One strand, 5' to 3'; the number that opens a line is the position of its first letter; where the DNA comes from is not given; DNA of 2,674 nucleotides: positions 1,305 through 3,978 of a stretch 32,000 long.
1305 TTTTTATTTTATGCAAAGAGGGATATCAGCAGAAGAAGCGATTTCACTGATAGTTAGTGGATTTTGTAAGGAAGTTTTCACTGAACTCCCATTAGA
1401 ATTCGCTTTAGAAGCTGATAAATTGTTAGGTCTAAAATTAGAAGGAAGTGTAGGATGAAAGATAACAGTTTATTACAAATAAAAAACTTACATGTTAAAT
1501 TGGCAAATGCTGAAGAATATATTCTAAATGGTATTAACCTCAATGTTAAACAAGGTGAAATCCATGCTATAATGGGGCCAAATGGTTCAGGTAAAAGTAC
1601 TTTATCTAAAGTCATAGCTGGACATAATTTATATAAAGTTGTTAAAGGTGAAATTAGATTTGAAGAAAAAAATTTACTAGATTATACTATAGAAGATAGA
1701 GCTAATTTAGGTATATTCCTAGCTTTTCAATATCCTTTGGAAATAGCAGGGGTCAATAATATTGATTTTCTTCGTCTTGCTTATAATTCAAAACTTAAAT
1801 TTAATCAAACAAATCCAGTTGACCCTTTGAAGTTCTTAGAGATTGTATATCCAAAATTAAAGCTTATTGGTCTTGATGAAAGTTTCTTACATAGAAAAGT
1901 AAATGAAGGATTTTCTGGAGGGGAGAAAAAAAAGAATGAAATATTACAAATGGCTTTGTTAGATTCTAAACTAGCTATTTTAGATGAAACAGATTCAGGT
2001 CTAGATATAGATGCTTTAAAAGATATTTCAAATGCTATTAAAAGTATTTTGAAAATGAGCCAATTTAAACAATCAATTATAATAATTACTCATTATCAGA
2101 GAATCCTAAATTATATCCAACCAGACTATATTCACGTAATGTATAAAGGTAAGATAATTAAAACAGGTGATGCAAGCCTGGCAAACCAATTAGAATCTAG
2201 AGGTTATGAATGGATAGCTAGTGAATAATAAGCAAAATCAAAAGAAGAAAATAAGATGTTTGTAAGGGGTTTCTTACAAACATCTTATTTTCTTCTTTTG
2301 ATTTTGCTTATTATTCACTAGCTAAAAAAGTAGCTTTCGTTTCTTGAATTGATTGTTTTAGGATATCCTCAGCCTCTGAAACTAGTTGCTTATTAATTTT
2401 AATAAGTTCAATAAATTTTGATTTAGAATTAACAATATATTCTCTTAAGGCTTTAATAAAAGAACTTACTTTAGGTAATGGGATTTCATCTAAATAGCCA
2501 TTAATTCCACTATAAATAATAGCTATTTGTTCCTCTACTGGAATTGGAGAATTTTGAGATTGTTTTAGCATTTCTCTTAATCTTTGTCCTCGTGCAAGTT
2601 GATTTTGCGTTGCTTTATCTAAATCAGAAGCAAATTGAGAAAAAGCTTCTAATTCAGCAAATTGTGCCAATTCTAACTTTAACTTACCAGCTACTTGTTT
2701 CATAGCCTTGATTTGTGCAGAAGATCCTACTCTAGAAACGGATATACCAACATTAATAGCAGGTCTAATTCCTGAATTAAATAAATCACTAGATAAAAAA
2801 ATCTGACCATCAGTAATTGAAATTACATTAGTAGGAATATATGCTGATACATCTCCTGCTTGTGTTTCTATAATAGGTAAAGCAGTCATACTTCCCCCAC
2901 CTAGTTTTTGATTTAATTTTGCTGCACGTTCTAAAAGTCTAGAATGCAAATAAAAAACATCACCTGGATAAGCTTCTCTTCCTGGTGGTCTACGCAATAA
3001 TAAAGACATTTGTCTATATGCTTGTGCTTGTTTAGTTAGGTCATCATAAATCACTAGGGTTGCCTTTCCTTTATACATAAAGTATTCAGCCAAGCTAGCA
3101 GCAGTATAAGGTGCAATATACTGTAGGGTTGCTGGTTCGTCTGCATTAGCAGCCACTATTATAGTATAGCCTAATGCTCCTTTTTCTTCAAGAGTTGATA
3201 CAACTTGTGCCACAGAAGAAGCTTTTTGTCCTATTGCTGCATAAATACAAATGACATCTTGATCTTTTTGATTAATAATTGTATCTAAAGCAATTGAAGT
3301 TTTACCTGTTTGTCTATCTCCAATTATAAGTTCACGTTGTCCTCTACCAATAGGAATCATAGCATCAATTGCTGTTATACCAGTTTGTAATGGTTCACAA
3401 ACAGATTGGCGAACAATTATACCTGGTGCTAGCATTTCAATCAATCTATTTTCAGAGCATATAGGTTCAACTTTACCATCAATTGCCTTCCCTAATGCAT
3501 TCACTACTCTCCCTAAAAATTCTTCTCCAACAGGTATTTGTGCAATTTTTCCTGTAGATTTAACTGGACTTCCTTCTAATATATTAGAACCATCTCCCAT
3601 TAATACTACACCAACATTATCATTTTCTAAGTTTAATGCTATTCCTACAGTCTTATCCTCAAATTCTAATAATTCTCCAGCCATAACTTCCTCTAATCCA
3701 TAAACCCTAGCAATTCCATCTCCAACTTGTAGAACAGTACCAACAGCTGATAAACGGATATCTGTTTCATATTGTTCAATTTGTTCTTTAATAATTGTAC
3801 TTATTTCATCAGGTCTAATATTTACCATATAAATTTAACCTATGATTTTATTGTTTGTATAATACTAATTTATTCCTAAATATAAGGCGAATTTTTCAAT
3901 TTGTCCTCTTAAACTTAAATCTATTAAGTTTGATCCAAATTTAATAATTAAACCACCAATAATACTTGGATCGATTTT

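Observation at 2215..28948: Every convergent gene junction carries a unique palindrome that invades the coding ends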

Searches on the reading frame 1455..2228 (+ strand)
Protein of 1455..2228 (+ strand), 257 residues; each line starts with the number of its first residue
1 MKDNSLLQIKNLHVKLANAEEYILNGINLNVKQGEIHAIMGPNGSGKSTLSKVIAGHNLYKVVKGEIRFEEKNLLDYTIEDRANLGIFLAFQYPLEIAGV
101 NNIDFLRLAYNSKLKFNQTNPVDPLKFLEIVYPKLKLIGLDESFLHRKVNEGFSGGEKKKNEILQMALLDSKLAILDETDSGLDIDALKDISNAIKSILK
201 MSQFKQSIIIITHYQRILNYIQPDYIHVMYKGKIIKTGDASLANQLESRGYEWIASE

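Call 10: find_encoding_contigs(protein=window:1455-2228:+, flank=10000, max_places=6)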
Protein window:1455-2228:+ (257 aa): no gene with exactly this product is on record in the collection.

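Call 51: find_homologous_proteins(query=window:1455-2228:+, max_evalue=1e-60)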
Query window:1455-2228:+ (257 aa): 7914 proteins with E <= 1e-60 among 8000 candidates; the best 120 are listed.
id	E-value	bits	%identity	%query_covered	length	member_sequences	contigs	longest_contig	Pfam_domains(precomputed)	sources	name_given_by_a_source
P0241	2.5e-161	553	100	100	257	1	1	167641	PF00005.34,PF02463.26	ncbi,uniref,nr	ncbi:sulfate ABC transporter protein (chloroplast) [Galdieria partita]|uniref:Probable ATP-dependent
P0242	2.1e-149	514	92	100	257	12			PF00005.34,PF02463.26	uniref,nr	uniref:Probable ATP-dependent transporter ycf16 n=1 Tax=Galdieria yellowstonensis TaxID=3028027 RepI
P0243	1.4e-145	501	89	100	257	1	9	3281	PF00005.34,PF02463.26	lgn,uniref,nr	uniref:sulfate ABC transporter protein n=1 Tax=Galdieria phlegrea TaxID=1389228 RepID=UPI0023D7D9B4|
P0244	2.0e-142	491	89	99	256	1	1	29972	PF00005.34,PF02463.26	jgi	jgi:Fe-S cluster assembly ATP-binding protein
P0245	3.5e-130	451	81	100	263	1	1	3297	PF00005.34,PF02463.26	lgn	-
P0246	4.8e-98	346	66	97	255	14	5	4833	PF00005.34,PF02463.26,PF13166.13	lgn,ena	-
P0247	5.0e-96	339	66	97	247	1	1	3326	PF00005.34,PF02463.26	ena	-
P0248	1.2e-95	338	63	98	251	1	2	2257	PF00005.34,PF02463.26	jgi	jgi:Fe-S cluster assembly ATP-binding protein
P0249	1.2e-95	338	64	98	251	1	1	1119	PF00005.34,PF02463.26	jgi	jgi:Fe-S cluster assembly ATP-binding protein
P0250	1.5e-95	337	64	98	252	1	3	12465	PF00005.34,PF02463.26,PF13304.13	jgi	jgi:Fe-S cluster assembly ATP-binding protein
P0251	1.9e-95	337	63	100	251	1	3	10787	PF00005.34,PF02463.26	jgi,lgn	jgi:Fe-S cluster assembly ATP-binding protein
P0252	2.0e-95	337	63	100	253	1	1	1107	PF00005.34,PF02463.26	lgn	-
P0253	2.6e-95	337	63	97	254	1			PF00005.34,PF02463.26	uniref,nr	uniref:iron-sulfur cluster formation ABC transporter ATP-binding subunit n=1 Tax=Stylonema alsidii T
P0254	2.8e-95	337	65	97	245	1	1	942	PF00005.34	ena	-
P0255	3.0e-95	337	61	98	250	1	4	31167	PF00005.34,PF02463.26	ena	-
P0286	1.0e-93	331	63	98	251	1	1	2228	PF00005.34,PF02463.26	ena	-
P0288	1.1e-93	331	64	98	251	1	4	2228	PF00005.34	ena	-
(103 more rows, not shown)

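Call 74: find_encoding_contigs(protein=P0245, flank=1500, max_places=2)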
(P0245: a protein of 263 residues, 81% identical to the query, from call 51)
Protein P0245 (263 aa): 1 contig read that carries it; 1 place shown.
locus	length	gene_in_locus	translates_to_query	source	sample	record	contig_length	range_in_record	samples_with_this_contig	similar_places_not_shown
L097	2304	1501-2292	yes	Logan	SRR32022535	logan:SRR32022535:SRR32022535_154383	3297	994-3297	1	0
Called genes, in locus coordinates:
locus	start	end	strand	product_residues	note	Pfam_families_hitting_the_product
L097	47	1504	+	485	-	PF19295:SufBD_N, PF01458:SUFBD_core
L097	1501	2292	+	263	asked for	PF00005:ABC_tran, PF02463:SMC_N (faint)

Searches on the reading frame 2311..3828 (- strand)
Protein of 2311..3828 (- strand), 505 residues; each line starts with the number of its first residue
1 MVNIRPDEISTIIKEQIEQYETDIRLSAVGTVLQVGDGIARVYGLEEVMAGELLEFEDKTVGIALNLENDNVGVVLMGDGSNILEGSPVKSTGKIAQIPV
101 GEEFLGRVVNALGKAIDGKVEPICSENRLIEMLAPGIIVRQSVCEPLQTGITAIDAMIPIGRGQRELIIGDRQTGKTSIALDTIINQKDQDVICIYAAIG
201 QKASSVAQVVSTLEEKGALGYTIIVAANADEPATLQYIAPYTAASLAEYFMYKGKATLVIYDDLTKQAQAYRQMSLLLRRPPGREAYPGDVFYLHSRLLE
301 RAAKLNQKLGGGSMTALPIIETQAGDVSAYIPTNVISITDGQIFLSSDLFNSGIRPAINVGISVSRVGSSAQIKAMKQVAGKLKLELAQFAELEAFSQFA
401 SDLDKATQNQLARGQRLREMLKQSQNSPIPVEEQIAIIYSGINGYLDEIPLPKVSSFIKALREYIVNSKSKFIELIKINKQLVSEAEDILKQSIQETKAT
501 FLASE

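Call 20: find_homologous_proteins(query=window:2311-3828:-, max_evalue=1e-100)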
Query window:2311-3828:- (505 aa): 8000 proteins with E <= 1e-100 among 8000 candidates; the best 120 are listed.
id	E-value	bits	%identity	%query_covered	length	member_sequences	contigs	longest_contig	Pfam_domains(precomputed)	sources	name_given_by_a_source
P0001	0.0e+0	1241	-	-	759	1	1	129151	PF00306.33,PF02874.30,PF00006.32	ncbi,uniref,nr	ncbi:hypothetical protein C4D60_Mb00t04730 [Musa balbisiana]|uniref:ATP synthase subunit alpha, mito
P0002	0.0e+0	1077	-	-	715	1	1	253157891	PF00306.33,PF02874.30,PF00006.32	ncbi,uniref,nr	ncbi:ATP synthase subunit alpha, chloroplastic [Capsicum baccatum]|uniref:ATP synthase subunit alpha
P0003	0.0e+0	1071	100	100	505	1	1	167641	PF00306.33,PF02874.30,PF00006.32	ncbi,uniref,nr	ncbi:ATP synthase CF1 alpha subunit (chloroplast) [Galdieria partita]|uniref:ATP synthase subunit al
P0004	0.0e+0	1059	99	100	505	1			PF00306.33,PF02874.30,PF00006.32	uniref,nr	uniref:ATP synthase subunit alpha n=1 Tax=Galdieria sulphuraria TaxID=130081 RepID=A0A075W3L5_GALSU|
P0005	0.0e+0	1047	97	100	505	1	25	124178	PF00306.33,PF02874.30,PF00006.32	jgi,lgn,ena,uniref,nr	jgi:F-type H+-transporting ATPase subunit alpha|uniref:ATP synthase subunit alpha n=1 Tax=Galdieria 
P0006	0.0e+0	1047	97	100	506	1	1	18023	PF00306.33,PF02874.30,PF00006.32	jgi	jgi:F-type H+-transporting ATPase subunit alpha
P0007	0.0e+0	1043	97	100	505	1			PF00306.33,PF02874.30,PF00006.32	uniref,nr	uniref:ATP synthase subunit alpha, chloroplastic n=1 Tax=Galdieria sulphuraria TaxID=130081 RepID=AT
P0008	0.0e+0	1041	96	100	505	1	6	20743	PF00306.33,PF02874.30,PF00006.32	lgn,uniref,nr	uniref:ATP synthase CF1 alpha subunit n=1 Tax=Galdieria phlegrea TaxID=1389228 RepID=UPI0023D8C1BA|n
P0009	0.0e+0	1037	96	100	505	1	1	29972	PF00306.33,PF02874.30,PF00006.32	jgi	jgi:F-type H+-transporting ATPase subunit alpha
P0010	1.1e-286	969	90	100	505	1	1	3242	PF00306.33,PF02874.30,PF00006.32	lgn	-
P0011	1.9e-286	968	-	-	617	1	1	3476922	PF06745.20,PF00306.33,PF02874.30,PF00006.32,PF00764.26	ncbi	-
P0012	6.7e-284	960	90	100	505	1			PF00306.33,PF02874.30,PF00006.32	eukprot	eukprot:jgi/Galph1/4583/GphlegSOOS_G3306.1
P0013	1.9e-265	899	85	99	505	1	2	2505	PF00306.33,PF02874.30,PF00006.32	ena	-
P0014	2.4e-265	899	84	99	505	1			PF00306.33,PF02874.30,PF00006.32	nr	nr:ATP synthase CF1 alpha subunit [Boldiaceae sp.]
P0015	3.9e-264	895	83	99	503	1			PF00306.33,PF02874.30,PF00006.32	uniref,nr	uniref:ATP synthase subunit alpha n=1 Tax=Gracilaria firma TaxID=2510791 RepID=A0A1P8D6G7_9FLOR|nr:A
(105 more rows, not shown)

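Call 22: find_encoding_contigs(protein=P0005, flank=10000, max_places=6)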
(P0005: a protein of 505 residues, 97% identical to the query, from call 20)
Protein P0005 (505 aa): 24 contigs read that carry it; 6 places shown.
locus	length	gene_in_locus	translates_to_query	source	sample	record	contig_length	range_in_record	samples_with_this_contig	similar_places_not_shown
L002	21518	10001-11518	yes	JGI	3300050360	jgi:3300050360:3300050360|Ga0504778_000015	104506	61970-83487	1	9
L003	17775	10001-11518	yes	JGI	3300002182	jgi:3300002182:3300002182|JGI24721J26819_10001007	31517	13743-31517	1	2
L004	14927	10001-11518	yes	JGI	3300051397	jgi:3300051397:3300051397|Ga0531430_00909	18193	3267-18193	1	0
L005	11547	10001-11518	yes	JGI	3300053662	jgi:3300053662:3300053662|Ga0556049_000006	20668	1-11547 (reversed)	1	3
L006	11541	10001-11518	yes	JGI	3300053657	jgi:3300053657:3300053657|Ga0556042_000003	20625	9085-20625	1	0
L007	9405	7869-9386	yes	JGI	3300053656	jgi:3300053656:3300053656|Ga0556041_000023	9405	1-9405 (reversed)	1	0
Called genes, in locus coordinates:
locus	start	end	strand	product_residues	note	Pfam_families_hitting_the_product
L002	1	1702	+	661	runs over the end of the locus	PF04997:RNA_pol_Rpb1_1, PF00623:RNA_pol_Rpb1_2, PF04983:RNA_pol_Rpb1_3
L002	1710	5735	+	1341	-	PF04983:RNA_pol_Rpb1_3 (weak), PF05000:RNA_pol_Rpb1_4, PF04998:RNA_pol_Rpb1_5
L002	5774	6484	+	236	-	PF00318:Ribosomal_S2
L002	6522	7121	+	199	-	PF00889:EF_TS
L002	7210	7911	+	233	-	PF00119:ATP-synt_A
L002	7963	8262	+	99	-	PF00137:ATP-synt_C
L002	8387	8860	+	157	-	PF00430:ATP-synt_B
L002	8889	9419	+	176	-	PF00430:ATP-synt_B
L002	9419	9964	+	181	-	PF00213:OSCP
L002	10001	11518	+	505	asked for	PF02874:ATP-synt_ab_N, PF00006:ATP-synt_ab, PF00306:ATP-synt_ab_C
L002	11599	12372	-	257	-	PF02463:SMC_N (faint), PF00005:ABC_tran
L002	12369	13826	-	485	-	PF19295:SufBD_N, PF01458:SUFBD_core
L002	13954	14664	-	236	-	-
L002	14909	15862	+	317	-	PF01073:3Beta_HSD (weak), PF01370:Epimerase, PF05368:NmrA, PF13460:NAD_binding_10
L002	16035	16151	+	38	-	PF02532:PsbI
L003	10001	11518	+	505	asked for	PF02874:ATP-synt_ab_N, PF00006:ATP-synt_ab, PF00306:ATP-synt_ab_C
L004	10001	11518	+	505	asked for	PF02874:ATP-synt_ab_N, PF00006:ATP-synt_ab, PF00306:ATP-synt_ab_C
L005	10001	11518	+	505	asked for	PF02874:ATP-synt_ab_N, PF00006:ATP-synt_ab, PF00306:ATP-synt_ab_C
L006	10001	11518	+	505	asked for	PF02874:ATP-synt_ab_N, PF00006:ATP-synt_ab, PF00306:ATP-synt_ab_C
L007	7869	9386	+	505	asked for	PF02874:ATP-synt_ab_N, PF00006:ATP-synt_ab, PF00306:ATP-synt_ab_C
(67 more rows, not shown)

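Call 26: find_encoding_contigs(protein=P0008, flank=10000, max_places=4)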
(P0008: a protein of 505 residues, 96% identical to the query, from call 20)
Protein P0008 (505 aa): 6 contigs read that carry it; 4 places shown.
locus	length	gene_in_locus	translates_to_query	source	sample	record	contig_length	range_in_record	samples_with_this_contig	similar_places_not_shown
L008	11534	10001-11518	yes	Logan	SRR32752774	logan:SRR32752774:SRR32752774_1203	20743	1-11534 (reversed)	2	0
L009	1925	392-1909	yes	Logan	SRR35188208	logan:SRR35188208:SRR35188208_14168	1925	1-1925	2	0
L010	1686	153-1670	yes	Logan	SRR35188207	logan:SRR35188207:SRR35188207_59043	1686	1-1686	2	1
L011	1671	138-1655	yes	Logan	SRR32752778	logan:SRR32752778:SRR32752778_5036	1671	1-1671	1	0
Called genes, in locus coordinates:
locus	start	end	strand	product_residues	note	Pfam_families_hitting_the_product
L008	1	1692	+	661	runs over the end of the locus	PF04997:RNA_pol_Rpb1_1, PF00623:RNA_pol_Rpb1_2, PF04983:RNA_pol_Rpb1_3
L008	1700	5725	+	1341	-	PF04983:RNA_pol_Rpb1_3 (weak), PF05000:RNA_pol_Rpb1_4, PF04998:RNA_pol_Rpb1_5, PF01551:Peptidase_M23 (faint), PF04998:RNA_pol_Rpb1_5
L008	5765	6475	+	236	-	PF00318:Ribosomal_S2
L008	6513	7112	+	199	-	PF00889:EF_TS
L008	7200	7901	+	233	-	PF00119:ATP-synt_A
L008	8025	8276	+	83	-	PF00137:ATP-synt_C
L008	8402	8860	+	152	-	PF00430:ATP-synt_B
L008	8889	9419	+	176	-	PF00430:ATP-synt_B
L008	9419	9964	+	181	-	PF00213:OSCP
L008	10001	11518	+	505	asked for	PF02874:ATP-synt_ab_N, PF00006:ATP-synt_ab, PF00306:ATP-synt_ab_C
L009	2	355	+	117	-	?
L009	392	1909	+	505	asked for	PF02874:ATP-synt_ab_N, PF00006:ATP-synt_ab, PF00306:ATP-synt_ab_C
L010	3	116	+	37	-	?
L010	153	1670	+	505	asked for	PF02874:ATP-synt_ab_N, PF00006:ATP-synt_ab, PF00306:ATP-synt_ab_C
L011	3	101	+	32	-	?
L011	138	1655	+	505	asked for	PF02874:ATP-synt_ab_N, PF00006:ATP-synt_ab, PF00306:ATP-synt_ab_C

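Call 27: find_encoding_contigs(protein=P0009, flank=10000, max_places=3)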
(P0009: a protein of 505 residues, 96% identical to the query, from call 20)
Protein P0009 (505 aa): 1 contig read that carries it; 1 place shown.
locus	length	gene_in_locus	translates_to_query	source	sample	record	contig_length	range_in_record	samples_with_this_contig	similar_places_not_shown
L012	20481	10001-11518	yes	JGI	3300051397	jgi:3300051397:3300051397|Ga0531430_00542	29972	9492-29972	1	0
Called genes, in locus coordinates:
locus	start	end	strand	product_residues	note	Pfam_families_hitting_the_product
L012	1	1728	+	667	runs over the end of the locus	PF04997:RNA_pol_Rpb1_1, PF00623:RNA_pol_Rpb1_2, PF04983:RNA_pol_Rpb1_3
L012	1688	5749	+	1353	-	PF04983:RNA_pol_Rpb1_3, PF05000:RNA_pol_Rpb1_4, PF04998:RNA_pol_Rpb1_5, PF01551:Peptidase_M23 (faint), PF04998:RNA_pol_Rpb1_5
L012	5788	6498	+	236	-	PF00318:Ribosomal_S2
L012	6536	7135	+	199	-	PF00889:EF_TS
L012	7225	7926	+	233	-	PF00119:ATP-synt_A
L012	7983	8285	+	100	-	PF00137:ATP-synt_C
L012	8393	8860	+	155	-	PF00430:ATP-synt_B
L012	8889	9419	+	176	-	PF00430:ATP-synt_B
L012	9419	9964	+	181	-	PF00213:OSCP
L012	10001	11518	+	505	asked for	PF02874:ATP-synt_ab_N, PF00006:ATP-synt_ab, PF00306:ATP-synt_ab_C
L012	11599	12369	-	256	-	PF00005:ABC_tran, PF02463:SMC_N (faint)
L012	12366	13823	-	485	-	PF19295:SufBD_N, PF01458:SUFBD_core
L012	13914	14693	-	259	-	-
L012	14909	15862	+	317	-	PF01370:Epimerase, PF05368:NmrA, PF13460:NAD_binding_10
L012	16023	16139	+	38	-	PF02532:PsbI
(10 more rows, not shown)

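Call 62: find_encoding_contigs(protein=P0006, flank=3000, max_places=2)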
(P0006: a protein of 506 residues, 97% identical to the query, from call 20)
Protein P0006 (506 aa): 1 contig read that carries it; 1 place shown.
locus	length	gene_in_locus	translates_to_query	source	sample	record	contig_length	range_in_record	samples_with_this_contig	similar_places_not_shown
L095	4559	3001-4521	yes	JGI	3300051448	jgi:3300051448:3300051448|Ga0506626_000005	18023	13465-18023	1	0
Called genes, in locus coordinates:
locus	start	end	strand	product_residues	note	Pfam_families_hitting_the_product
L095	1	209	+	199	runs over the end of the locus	PF00889:EF_TS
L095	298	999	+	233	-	PF00119:ATP-synt_A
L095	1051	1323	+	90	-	PF00137:ATP-synt_C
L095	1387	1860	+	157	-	PF00430:ATP-synt_B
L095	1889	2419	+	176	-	PF00430:ATP-synt_B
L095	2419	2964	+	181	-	PF00213:OSCP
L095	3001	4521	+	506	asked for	PF02874:ATP-synt_ab_N, PF00006:ATP-synt_ab, PF00306:ATP-synt_ab_C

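Call 63: find_encoding_contigs(protein=P0010, flank=3000, max_places=2)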
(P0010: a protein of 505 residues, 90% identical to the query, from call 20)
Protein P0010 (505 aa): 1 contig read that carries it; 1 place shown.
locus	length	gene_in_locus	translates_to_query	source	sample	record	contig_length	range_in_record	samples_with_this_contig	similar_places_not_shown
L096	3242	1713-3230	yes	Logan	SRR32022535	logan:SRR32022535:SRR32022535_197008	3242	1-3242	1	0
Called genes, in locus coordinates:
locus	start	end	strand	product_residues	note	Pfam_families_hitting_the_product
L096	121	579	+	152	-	PF00430:ATP-synt_B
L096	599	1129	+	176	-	PF00430:ATP-synt_B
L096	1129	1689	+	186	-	PF00213:OSCP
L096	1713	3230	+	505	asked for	PF02874:ATP-synt_ab_N, PF00006:ATP-synt_ab, PF00306:ATP-synt_ab_C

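Call 73: find_encoding_contigs(protein=P0003, flank=10000, max_places=2)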
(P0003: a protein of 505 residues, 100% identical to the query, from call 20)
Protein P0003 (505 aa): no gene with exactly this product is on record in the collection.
